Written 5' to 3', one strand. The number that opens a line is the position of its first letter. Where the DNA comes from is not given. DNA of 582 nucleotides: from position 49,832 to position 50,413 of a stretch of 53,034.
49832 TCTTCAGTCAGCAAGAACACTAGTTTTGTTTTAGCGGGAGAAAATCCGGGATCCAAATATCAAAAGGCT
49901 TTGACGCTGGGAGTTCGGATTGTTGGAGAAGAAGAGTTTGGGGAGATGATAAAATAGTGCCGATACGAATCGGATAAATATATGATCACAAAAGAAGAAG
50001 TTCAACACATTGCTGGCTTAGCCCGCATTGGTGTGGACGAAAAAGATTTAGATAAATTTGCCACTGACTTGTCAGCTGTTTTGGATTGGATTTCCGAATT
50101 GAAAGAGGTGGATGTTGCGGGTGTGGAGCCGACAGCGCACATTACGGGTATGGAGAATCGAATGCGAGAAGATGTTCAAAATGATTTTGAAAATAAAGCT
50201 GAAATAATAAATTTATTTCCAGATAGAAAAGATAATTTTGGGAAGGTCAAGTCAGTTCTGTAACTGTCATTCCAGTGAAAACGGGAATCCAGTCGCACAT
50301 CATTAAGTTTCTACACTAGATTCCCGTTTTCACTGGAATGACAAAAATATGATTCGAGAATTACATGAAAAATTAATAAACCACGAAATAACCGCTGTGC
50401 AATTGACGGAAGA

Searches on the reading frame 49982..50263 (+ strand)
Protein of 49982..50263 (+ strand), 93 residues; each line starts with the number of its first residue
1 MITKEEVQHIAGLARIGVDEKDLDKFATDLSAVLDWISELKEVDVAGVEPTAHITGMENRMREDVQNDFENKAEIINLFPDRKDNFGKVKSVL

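Call 16: search_protein_families(library=pfam, proteins=[window:49982-50263:+])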
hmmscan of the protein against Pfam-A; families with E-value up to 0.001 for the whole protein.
window:49982-50263:+ (93 aa): 1 family
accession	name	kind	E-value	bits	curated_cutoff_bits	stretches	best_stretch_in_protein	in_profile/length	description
PF02686.20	GatC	-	2.9e-17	63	23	1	19-89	2-66/66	Glu-tRNAGln amidotransferase C subunit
